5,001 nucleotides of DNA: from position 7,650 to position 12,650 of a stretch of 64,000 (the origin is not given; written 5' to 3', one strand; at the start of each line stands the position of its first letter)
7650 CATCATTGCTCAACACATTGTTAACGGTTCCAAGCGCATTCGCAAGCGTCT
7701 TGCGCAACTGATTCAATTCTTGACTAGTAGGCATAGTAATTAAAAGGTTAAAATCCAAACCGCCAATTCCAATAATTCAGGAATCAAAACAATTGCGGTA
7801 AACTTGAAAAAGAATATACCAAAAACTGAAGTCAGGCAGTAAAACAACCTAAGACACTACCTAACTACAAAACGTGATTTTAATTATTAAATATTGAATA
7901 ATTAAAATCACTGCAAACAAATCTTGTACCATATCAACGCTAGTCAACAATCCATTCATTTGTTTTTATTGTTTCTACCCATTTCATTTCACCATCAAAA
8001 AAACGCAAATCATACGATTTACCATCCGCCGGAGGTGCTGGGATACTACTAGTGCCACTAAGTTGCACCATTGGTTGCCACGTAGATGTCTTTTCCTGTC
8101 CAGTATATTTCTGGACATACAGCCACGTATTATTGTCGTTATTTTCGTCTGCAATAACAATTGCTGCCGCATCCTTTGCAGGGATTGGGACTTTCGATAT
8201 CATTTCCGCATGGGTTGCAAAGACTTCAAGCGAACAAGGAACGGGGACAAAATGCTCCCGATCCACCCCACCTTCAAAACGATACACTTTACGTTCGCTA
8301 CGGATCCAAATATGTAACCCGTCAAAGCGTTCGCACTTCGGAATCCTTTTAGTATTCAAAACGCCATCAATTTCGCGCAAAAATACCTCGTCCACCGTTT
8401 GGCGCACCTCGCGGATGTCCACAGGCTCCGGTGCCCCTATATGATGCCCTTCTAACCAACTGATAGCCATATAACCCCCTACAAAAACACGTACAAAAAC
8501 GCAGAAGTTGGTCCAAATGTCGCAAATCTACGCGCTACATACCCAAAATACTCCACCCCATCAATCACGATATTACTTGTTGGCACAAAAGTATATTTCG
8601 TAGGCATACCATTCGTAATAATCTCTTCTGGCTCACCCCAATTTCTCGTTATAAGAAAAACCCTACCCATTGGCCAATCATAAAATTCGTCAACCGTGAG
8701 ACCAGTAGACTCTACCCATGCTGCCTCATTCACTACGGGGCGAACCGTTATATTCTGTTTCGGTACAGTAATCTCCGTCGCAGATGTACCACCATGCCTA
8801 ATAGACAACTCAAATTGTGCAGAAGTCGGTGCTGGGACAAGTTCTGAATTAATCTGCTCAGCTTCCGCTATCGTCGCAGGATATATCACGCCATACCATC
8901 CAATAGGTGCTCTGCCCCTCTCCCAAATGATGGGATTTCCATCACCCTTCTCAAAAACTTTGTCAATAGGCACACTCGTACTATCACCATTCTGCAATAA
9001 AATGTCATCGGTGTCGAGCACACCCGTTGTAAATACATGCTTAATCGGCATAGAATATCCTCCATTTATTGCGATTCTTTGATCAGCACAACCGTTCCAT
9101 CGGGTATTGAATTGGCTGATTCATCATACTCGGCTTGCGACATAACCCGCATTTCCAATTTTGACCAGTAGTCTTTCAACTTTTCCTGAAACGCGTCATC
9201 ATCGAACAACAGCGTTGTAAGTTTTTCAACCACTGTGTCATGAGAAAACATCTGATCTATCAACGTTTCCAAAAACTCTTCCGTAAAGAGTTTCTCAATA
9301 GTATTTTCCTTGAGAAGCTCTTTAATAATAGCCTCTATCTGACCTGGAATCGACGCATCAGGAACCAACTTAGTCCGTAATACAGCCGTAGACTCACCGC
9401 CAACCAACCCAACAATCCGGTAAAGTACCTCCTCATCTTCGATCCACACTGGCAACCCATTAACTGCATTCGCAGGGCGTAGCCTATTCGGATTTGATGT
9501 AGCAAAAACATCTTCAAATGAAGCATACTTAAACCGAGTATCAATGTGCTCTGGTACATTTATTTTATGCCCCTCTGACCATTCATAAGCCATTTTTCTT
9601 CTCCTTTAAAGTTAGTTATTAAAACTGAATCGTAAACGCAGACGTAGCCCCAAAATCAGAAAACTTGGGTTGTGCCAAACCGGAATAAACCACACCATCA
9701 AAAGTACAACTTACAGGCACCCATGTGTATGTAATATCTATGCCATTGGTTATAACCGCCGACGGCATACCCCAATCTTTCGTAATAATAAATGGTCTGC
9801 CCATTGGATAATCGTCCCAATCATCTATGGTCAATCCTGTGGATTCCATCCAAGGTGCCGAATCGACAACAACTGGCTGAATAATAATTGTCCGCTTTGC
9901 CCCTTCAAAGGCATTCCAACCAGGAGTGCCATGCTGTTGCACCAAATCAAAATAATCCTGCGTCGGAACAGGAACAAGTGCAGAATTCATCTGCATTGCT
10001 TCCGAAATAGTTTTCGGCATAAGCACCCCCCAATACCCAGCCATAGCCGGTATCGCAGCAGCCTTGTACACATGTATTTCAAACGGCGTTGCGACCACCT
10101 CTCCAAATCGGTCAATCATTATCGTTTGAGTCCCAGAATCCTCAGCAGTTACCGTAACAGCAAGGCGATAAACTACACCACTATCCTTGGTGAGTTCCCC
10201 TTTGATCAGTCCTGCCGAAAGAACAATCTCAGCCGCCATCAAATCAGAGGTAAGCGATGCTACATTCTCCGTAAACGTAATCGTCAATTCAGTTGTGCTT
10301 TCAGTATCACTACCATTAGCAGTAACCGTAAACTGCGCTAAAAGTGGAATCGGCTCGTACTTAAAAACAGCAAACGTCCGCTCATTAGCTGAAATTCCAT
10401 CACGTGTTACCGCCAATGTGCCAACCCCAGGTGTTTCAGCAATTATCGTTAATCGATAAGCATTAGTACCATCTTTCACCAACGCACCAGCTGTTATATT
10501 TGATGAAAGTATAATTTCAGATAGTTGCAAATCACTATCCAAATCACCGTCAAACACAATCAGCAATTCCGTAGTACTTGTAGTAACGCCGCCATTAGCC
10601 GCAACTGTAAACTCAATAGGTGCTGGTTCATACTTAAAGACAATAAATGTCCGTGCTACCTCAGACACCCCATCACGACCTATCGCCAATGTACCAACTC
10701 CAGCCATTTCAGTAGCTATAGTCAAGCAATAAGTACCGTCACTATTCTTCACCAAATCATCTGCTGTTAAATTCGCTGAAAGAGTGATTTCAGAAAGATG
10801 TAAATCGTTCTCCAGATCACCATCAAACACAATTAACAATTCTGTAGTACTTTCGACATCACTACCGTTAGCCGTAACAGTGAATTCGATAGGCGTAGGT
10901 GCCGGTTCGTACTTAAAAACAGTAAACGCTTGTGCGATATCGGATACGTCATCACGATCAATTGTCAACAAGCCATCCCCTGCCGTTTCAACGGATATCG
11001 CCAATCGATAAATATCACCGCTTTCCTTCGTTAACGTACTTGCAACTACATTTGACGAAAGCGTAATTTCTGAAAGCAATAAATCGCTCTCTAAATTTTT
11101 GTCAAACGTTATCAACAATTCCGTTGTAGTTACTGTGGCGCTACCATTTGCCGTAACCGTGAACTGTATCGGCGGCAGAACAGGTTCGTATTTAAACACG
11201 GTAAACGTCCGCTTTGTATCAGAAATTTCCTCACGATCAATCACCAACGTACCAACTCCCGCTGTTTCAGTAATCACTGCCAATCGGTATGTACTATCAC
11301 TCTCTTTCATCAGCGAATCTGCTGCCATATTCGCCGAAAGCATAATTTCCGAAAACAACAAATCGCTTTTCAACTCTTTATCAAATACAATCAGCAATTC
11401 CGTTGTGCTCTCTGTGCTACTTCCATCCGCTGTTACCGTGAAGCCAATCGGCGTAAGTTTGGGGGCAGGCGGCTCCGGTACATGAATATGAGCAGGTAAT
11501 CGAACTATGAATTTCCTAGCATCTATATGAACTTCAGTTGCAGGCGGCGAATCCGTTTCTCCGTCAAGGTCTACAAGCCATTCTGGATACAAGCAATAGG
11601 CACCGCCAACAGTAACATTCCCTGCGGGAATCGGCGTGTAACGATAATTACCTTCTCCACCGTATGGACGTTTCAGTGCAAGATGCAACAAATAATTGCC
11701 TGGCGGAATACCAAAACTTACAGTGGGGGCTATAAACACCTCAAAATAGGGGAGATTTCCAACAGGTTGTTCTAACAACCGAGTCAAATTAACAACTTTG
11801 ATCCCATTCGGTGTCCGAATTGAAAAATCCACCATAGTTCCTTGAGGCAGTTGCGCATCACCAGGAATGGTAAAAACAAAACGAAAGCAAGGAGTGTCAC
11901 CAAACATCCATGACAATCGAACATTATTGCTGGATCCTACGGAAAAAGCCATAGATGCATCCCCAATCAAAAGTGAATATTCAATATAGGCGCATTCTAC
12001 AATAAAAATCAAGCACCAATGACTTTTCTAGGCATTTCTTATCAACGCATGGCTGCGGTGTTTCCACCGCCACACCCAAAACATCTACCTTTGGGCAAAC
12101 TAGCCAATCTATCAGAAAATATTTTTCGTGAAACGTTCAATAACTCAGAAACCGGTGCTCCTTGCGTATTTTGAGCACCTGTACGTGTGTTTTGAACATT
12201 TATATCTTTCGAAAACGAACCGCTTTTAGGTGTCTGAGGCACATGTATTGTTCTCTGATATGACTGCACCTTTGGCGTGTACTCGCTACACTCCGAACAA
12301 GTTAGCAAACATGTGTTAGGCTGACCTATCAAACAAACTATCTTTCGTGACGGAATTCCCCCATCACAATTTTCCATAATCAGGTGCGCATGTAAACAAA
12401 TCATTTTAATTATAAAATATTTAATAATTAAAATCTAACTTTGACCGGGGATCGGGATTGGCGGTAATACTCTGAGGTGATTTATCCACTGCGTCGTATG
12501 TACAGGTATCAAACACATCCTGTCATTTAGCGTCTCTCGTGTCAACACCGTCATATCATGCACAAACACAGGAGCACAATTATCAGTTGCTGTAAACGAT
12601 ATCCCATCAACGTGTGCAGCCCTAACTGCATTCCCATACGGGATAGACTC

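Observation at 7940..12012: Duplicated cassette: fibre/receptor-binding-like C-terminal domain plus small partner protein, twice in tandem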

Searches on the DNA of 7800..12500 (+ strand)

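Call 6: search_dna_similar(query=window:7800-12500:+, collection=phages, mode=near, max_rows=20)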
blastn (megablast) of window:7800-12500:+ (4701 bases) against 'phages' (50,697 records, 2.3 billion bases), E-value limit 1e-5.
No match.

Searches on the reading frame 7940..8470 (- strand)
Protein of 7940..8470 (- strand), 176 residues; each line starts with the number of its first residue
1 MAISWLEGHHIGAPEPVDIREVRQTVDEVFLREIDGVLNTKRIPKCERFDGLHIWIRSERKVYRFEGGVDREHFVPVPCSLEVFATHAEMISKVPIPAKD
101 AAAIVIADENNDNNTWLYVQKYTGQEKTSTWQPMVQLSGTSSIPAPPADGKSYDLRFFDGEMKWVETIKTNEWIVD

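Call 7: search_protein_families(library=pfam, proteins=[window:7940-8470:-], max_evalue=0.1)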
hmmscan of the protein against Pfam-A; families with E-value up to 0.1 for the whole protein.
window:7940-8470:- (176 aa): 0 families

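Call 8: search_protein_families(library=phrogs, proteins=[window:7940-8470:-], max_evalue=0.01)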
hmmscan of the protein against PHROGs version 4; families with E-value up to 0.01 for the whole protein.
window:7940-8470:- (176 aa): 0 families

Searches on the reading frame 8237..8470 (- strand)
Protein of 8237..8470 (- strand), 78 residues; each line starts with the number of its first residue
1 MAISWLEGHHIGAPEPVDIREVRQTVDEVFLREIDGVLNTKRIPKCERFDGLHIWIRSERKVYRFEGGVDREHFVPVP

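Call 40: find_homologous_proteins(query=A4, max_evalue=0.001)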
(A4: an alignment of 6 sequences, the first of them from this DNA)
Query A4 (6 sequences) (78 aa, profile of the alignment): 5 proteins with E <= 0.001 among 216 candidates.
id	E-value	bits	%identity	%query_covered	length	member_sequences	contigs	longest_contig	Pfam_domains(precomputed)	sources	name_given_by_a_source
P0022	1.9e-32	129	38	100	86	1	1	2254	-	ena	-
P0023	9.1e-30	120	36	99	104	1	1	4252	-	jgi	jgi:hypothetical protein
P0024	1.3e-29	120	35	96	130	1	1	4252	-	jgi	jgi:hypothetical protein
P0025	5.0e-24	102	37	100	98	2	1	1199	-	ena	-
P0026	1.8e-18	84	45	97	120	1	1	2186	-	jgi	-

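Call 43: find_encoding_contigs(protein=P0026, flank=10000)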
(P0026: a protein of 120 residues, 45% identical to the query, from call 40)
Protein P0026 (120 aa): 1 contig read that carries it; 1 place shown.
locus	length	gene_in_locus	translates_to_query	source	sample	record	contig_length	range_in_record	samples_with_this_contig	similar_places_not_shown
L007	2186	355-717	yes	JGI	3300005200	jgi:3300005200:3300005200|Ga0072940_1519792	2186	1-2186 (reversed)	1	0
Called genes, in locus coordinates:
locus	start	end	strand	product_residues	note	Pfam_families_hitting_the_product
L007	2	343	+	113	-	?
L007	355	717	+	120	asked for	-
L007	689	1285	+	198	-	-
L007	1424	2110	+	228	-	PF19774:DUF6260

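Call 44: find_encoding_contigs(protein=P0025, flank=10000)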
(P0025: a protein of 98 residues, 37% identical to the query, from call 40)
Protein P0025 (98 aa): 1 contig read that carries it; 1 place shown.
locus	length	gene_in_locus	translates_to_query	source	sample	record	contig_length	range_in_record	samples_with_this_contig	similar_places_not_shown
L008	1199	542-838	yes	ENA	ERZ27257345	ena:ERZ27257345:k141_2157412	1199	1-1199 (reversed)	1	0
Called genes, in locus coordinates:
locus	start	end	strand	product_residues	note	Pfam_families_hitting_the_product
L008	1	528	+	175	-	?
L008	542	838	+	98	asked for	-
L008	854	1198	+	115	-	?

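Call 105: find_related_loci(query=A4, collection=viral_contigs, flank=10000)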
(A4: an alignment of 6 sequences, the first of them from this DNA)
Query A4 (78 aa) in viral_contigs; peptide patterns used: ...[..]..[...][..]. (x = any residue, [..] = any of these).
24 stretches matched a pattern; 1 encode a relative of the query (tblastn E <= 1e-3); 1 distinct loci.
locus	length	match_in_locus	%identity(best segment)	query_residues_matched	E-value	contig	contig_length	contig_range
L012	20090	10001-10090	43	30-59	2e-5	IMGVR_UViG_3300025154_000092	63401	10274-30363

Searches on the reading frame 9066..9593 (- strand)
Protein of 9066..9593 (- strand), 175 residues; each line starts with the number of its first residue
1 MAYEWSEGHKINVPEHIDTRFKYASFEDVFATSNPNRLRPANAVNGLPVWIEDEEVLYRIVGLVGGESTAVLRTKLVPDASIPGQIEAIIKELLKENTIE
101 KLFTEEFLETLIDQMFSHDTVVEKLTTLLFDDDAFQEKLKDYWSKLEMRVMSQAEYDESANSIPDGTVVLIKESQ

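Call 7: search_protein_families(library=pfam, proteins=[window:9066-9593:-], max_evalue=0.1)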
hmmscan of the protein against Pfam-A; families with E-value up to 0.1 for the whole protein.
window:9066-9593:- (175 aa): 1 family
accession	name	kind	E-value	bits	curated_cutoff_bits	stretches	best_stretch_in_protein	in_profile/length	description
PF19064.5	DUF5760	-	0.022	15.4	27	0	94-138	33-78/86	Family of unknown function (DUF5760)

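Call 8: search_protein_families(library=phrogs, proteins=[window:9066-9593:-], max_evalue=0.01)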
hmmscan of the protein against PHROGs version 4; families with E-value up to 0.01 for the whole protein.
window:9066-9593:- (175 aa): 0 families

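Call 67: predict_structure(alignment_id=A6)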
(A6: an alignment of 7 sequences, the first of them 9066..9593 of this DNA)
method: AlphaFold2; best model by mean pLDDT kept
length: 175 residues; sequences in the alignment: 7
mean_pLDDT: 52.0   pTM: 0.35
mean pLDDT of the five models: 52.0, 51.5, 49.8, 48.3, 46.6
residues with pLDDT >= 90: 0; 70-90: 17; 50-70: 79; < 50: 79
segments of 3 or more residues with pLDDT < 50: 1-17, 65-67, 81-87, 95-102, 116-120, 149-175
pLDDT, mean of each block of 10 residues (from residue 1): 34 44 72 53 64 71 56 63 47 47 53 51 50 55 52 41 38 38
secondary structure, 60 per line:
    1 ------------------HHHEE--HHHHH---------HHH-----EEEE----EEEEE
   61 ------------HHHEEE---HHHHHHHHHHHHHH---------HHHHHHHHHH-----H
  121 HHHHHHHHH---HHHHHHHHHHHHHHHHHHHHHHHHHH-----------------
elements in order: H26-30 E48-51 E56-60 E76-78 H82-95 H105-114 H120-129 H133-158

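Call 98: search_solved_structures(query=A6, max_evalue=5)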
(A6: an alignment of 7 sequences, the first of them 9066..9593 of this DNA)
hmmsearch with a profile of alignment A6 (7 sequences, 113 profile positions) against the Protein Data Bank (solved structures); distinct sequences matched with E-value up to 5: 3.
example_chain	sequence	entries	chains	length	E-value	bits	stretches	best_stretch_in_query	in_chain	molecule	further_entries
3j7a_R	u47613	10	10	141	0.0074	19.5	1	11-88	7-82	40S ribosomal protein eS12 | 40S ribosomal protein S12 | Small ribosomal subunit protein eS12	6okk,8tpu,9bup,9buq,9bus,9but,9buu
6nr8_2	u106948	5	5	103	0.018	18.3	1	48-97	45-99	Prefoldin subunit 2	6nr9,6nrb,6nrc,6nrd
7wu7_2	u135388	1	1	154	0.019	18.1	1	48-99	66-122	Prefoldin subunit 2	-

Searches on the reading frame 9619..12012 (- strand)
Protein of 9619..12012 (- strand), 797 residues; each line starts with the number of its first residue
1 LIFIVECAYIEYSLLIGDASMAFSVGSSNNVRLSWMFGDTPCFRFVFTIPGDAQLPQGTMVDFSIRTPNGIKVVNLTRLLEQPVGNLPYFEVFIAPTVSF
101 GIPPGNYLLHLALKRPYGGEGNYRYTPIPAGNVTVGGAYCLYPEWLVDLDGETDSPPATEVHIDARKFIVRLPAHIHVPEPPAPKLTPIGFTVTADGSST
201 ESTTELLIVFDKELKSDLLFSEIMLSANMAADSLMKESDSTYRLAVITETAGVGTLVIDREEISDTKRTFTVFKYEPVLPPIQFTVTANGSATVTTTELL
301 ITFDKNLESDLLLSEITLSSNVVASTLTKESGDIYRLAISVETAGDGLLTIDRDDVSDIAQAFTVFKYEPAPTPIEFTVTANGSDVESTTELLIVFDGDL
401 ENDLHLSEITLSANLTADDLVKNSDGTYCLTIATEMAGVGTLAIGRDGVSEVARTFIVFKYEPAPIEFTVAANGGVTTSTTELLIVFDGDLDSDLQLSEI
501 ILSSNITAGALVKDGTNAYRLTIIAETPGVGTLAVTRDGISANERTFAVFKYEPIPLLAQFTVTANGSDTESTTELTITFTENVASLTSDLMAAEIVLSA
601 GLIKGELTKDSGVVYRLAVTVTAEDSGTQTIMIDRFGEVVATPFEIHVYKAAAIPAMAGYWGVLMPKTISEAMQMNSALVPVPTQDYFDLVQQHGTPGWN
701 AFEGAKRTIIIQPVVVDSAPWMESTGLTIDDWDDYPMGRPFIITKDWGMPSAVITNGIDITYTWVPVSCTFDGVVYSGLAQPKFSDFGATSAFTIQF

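Call 7: search_protein_families(library=pfam, proteins=[window:9619-12012:-], max_evalue=0.1)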
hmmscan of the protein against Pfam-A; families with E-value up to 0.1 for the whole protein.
window:9619-12012:- (797 aa): 2 families
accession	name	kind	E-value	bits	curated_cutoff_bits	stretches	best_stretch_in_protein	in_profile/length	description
PF06119.19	NIDO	-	0.0095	16.4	25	0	263-331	108-172/186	Nidogen-like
PF22112.2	OmcA-like_N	-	0.085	13.2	27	0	400-440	88-128/167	OmcA-like N-terminal domain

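Call 8: search_protein_families(library=phrogs, proteins=[window:9619-12012:-], max_evalue=0.01)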
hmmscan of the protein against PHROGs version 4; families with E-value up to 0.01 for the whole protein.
window:9619-12012:- (797 aa): 0 families

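Call 17: find_related_loci(query=window:9619-12012:-, collection=viral_contigs, flank=10000)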
Query window:9619-12012:- (797 aa) in viral_contigs; peptide patterns used: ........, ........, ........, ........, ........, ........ (x = any residue, [..] = any of these).
1 stretches matched a pattern, but none encodes a relative of the query by tblastn (E <= 1e-3).
